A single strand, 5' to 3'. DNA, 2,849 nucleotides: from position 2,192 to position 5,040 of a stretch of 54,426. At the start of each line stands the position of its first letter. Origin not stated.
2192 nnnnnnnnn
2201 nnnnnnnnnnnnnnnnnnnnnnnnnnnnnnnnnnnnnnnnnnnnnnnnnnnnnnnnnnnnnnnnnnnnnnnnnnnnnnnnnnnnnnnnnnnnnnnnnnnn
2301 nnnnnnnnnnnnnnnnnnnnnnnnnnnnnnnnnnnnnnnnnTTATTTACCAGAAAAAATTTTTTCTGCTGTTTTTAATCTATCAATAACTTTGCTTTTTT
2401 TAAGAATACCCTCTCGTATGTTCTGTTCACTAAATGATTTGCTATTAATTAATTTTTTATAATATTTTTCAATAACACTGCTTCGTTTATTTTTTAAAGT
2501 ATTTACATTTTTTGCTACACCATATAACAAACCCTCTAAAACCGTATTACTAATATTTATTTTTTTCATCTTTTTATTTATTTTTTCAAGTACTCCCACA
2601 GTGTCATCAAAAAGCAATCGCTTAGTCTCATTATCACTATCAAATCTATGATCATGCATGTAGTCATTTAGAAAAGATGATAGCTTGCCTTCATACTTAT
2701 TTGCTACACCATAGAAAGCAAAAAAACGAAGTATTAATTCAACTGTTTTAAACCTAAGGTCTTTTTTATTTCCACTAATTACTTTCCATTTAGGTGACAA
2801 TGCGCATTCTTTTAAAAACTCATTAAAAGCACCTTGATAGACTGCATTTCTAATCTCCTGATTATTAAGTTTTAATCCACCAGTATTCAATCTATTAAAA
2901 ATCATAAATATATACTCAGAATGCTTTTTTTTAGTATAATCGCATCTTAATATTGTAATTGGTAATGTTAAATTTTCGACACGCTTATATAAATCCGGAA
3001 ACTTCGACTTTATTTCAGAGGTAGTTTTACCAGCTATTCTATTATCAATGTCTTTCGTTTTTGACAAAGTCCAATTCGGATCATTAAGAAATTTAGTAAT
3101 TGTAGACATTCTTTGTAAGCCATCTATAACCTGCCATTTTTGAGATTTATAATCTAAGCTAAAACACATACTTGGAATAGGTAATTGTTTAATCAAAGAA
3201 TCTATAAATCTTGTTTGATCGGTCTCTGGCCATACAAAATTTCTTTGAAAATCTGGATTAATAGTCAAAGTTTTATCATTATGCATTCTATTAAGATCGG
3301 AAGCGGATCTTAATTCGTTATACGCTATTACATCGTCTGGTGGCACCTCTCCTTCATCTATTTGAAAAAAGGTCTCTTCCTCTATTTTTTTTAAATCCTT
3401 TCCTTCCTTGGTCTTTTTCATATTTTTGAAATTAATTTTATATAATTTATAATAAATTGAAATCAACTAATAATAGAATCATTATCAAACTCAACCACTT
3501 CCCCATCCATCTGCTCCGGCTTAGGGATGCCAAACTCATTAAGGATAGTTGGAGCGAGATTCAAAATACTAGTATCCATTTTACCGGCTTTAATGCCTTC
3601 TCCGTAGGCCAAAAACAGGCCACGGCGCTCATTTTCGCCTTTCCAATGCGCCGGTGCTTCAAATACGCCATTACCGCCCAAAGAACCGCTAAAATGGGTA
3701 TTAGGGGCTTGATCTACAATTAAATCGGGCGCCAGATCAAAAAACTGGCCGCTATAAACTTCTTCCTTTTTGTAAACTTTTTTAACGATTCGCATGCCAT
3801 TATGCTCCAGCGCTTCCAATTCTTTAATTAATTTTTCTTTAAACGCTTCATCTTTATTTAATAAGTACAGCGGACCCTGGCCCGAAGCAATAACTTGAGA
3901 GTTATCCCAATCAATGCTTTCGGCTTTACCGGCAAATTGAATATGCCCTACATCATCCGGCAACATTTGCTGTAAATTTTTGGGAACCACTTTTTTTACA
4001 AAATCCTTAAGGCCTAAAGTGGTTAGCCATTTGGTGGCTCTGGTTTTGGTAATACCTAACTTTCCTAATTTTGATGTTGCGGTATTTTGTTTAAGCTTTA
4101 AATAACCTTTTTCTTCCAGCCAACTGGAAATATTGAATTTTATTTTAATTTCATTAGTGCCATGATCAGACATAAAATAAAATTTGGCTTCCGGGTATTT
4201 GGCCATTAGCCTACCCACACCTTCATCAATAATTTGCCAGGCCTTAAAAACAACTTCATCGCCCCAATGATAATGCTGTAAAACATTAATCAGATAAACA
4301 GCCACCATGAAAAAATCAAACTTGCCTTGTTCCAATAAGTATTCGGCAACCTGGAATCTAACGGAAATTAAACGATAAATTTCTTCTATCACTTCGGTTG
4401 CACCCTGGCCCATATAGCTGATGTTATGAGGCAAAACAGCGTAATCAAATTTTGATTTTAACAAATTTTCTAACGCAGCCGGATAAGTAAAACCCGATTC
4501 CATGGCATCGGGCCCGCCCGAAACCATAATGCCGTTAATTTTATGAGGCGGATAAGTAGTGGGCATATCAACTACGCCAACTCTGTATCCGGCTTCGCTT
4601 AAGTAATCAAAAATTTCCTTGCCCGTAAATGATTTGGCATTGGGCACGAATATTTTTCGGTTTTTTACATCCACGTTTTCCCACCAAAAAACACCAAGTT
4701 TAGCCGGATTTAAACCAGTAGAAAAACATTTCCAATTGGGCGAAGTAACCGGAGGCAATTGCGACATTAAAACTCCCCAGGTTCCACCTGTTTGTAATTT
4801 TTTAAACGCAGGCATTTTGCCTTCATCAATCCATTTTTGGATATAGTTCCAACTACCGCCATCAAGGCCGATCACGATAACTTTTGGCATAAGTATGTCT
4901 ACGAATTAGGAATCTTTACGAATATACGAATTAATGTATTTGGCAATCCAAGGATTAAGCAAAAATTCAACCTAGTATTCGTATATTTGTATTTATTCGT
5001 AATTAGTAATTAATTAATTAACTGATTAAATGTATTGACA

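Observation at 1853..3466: AT-rich two-gene DUF262 (ParB-like) + HEPN cassette: candidate defence / abortive-infection module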

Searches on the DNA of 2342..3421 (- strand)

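Call 47: search_dna_similar(query=L023:3977-5579:+, collection=ecoli_genomes, mode=distant, max_rows=10)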
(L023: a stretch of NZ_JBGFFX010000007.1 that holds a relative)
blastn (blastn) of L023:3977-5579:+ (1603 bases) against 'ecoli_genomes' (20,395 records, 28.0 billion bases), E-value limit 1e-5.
Records with a match: 17; places in all: 17; records where one place covers at least 80% of the query: 17.
Genomes with a match: 17 of 5426; with a place that covers at least 80% of the query: 17. Places per genome that has any: lowest 1, median 1, highest 1. On chromosomes: 17 places; on plasmids: 0.
Best place of each record, by identity: 80-90% 17.
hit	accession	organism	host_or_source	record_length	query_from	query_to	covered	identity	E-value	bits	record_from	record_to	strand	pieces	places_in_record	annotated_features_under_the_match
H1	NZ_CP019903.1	Escherichia coli strain MDR_56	Homo sapiens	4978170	1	1584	99%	83.8%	0e+0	1699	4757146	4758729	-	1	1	DUF262 domain-containing protein | HEPN domain-containing protein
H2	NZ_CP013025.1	Escherichia coli strain 2009C-3133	Homo sapiens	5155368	1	1584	99%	83.8%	0e+0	1699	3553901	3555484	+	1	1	DUF262 domain-containing protein | HEPN domain-containing protein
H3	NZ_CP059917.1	Escherichia coli strain 64.1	Turkey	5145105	1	1584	99%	83.8%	0e+0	1699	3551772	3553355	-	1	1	DUF262 domain-containing protein | HEPN domain-containing protein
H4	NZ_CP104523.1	Escherichia coli strain E7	Poultry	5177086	1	1584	99%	83.8%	0e+0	1699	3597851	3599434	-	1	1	DUF262 domain-containing protein | HEPN domain-containing protein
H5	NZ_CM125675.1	Escherichia coli strain 2020N21-246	Homo sapiens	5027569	1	1584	99%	83.8%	0e+0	1699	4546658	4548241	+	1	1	DUF262 domain-containing protein | HEPN domain-containing protein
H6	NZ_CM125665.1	Escherichia coli strain 2020N21-246-1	not applicable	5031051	1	1584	99%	83.8%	0e+0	1699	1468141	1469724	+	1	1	DUF262 domain-containing protein | HEPN domain-containing protein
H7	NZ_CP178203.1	Escherichia coli strain APEC17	Gallus gallus domesticus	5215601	1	1584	99%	83.8%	0e+0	1699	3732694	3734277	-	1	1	DUF262 domain-containing protein | HEPN domain-containing protein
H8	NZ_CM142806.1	Escherichia coli strain GPEC657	chicken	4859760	1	1584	99%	83.8%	0e+0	1699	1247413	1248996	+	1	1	DUF262 domain-containing protein | HEPN domain-containing protein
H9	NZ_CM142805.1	Escherichia coli strain GPEC673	chicken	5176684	1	1584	99%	83.8%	0e+0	1699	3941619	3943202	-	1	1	DUF262 domain-containing protein | HEPN domain-containing protein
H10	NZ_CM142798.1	Escherichia coli strain GPEC996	chicken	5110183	1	1584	99%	83.8%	0e+0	1699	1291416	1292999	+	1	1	DUF262 domain-containing protein | HEPN domain-containing protein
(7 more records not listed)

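Call 48: get_annotated_region(hit=H1, flank=6000)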
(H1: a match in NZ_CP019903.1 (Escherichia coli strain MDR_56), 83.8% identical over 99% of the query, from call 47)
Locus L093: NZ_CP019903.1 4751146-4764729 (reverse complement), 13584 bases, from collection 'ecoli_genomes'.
description: Escherichia coli strain MDR_56 chromosome, complete genome
organism: Escherichia coli strain MDR_56 (NCBI taxid 562)
replicon: chromosome; assembly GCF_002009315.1
host: Homo sapiens; source: human; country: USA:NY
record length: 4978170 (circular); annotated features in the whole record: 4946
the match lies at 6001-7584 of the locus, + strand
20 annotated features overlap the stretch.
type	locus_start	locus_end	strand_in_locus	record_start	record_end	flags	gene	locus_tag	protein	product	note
CDS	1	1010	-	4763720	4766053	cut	-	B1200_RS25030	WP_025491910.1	primase-helicase zinc-binding domain-containing protein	-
CDS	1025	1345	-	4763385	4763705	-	-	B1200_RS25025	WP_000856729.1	DUF5375 domain-containing protein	-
CDS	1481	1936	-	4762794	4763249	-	-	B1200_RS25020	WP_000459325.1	hypothetical protein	-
CDS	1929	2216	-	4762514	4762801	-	-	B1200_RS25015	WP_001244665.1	hypothetical protein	-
CDS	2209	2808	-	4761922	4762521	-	-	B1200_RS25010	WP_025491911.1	host cell division inhibitor Icd-like protein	-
CDS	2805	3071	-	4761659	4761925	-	-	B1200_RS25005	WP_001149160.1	helix-turn-helix transcriptional regulator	-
CDS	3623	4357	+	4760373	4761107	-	-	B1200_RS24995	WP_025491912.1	hypothetical protein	-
CDS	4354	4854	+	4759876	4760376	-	-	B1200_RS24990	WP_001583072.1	ogr/Delta-like zinc finger family protein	-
CDS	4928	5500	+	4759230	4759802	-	-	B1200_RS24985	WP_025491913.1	phage polarity suppression protein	-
CDS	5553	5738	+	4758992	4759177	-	-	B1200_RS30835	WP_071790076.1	hypothetical protein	-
CDS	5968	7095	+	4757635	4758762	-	-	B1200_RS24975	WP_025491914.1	DUF262 domain-containing protein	-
CDS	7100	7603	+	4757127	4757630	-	-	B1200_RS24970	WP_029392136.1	HEPN domain-containing protein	-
CDS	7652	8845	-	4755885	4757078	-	-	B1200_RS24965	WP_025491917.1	integrase domain-containing protein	-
tmRNA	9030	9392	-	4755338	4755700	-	ssrA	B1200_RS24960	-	transfer-messenger RNA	-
CDS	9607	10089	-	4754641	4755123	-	smpB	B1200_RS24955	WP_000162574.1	SsrA-binding protein SmpB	-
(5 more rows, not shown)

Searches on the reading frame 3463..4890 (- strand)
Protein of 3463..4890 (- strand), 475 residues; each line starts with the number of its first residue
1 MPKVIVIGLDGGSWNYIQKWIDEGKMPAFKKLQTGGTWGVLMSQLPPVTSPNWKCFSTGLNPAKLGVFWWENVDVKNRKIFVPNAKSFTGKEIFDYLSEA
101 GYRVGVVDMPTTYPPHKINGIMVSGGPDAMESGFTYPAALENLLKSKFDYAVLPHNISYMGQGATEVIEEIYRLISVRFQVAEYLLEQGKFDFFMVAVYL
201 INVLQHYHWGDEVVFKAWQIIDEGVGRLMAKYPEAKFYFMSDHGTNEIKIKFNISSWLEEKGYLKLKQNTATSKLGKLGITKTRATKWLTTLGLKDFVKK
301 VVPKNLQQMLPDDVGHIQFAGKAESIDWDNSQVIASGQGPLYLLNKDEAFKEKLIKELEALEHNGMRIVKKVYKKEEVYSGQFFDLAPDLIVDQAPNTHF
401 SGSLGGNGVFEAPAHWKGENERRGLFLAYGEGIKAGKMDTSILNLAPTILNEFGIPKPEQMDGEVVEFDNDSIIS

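Call 3: search_protein_families(library=pfam, proteins=[window:3463-4890:-], max_evalue=1)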
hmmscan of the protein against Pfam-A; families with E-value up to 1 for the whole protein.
window:3463-4890:- (475 aa): 3 families
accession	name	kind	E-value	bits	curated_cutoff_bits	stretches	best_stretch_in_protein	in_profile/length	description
PF01663.27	Phosphodiest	-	8e-32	111.6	23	1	4-405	1-328/342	Type I phosphodiesterase / nucleotide pyrophosphatase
PF02387.20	IncFII_repA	-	0.063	13.1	22.9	1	320-385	168-228/275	IncFII RepA protein family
PF00117.34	GATase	-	0.13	12.4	22.8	1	91-141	11-66/190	Glutamine amidotransferase class-I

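Call 6: search_protein_families(library=ncbifam, proteins=[window:3463-4890:-], max_evalue=0.1)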
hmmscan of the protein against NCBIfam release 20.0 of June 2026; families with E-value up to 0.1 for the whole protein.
window:3463-4890:- (475 aa): 2 families
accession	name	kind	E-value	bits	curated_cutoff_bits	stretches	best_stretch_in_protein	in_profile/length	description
TIGR02335.1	hydr_PhnA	equivalog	5.2e-10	39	407.55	1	4-108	15-120/408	phosphonoacetate hydrolase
TIGR01307.1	pgm_bpd_ind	equivalog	0.093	11.2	330.65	0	432-464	469-501/504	2,3-bisphosphoglycerate-independent phosphoglycerate mutase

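Call 33: find_related_loci(query=window:3463-4890:-, collection=metagenome_contigs, flank=5000)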
Query window:3463-4890:- (475 aa) in metagenome_contigs; peptide patterns used: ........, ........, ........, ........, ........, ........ (x = any residue, [..] = any of these).
171 stretches matched a pattern; 11 encode a relative of the query (tblastn E <= 1e-3); 11 distinct loci.
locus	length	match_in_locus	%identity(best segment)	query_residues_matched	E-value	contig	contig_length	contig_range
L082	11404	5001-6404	87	2-469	0e+0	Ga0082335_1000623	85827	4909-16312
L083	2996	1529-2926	74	3-468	0e+0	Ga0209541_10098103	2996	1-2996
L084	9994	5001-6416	73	1-469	0e+0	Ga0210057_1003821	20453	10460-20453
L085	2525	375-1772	74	3-468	0e+0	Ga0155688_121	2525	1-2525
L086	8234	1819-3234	73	1-469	0e+0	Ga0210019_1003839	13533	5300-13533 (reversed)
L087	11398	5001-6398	69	1-466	0e+0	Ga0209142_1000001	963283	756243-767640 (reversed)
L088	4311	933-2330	67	1-466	0e+0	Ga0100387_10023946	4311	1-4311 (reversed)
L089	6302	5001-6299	69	1-433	0e+0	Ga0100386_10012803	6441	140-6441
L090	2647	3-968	73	147-468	6e-169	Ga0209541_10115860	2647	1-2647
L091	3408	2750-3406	80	1-219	2e-122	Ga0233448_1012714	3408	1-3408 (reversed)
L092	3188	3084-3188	89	3-37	3e-14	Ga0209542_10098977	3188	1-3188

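Call 59: search_protein_families(library=padloc, proteins=[window:3463-4890:-, L087:6508-8949:+, L087:9632-11212:+], max_evalue=0.001)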
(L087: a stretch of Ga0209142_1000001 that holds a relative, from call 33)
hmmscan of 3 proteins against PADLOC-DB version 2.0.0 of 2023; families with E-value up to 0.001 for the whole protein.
window:3463-4890:- (475 aa): 0 families

L087:6508-8949:+ (813 aa): 0 families

L087:9632-11212:+ (526 aa): 45 families (the best 25 are shown)
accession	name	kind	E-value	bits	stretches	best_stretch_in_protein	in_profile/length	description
PDLC03633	MTase_III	-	5e-58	195.2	2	181-523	287-613/616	Type III methyltransferase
PDLC03354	MTase_II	-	2.2e-40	137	2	2-130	116-241/425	Type II methyltransferase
PDLC03300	MTase_II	-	2.1e-39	133.4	2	163-250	192-279/302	Type II methyltransferase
PDLC03339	MTase_II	-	4.7e-39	132.3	1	3-247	47-271/399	Type II methyltransferase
PDLC03635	MTase_III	-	5.8e-37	125.7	2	3-119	256-375/708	Type III methyltransferase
PDLC03638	MTase_III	-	2.2e-36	123.5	1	3-236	419-666/816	Type III methyltransferase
PDLC03636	MTase_III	-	7.7e-34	115.4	2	17-102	96-182/575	Type III methyltransferase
PDLC03644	MTase_III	-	2.2e-30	103.9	2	17-101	109-193/542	Type III methyltransferase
PDLC03634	MTase_III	-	7.7e-29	99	2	17-130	173-286/621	Type III methyltransferase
PDLC03371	MTase_II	-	5.4e-26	89.7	1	26-252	79-257/260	Type II methyltransferase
PDLC03299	MTase_II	-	1.7e-25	88.2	2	166-240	176-250/296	Type II methyltransferase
PDLC03641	MTase_III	-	2.3e-23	80.6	2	16-102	183-269/657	Type III methyltransferase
PDLC03632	MTase_III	-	4.4e-19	66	2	5-74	230-299/983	Type III methyltransferase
PDLC03640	MTase_III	-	3.1e-16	56.9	2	17-92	115-196/654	Type III methyltransferase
PDLC03387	MTase_II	-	8.3e-14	49.4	1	65-248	144-276/289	Type II methyltransferase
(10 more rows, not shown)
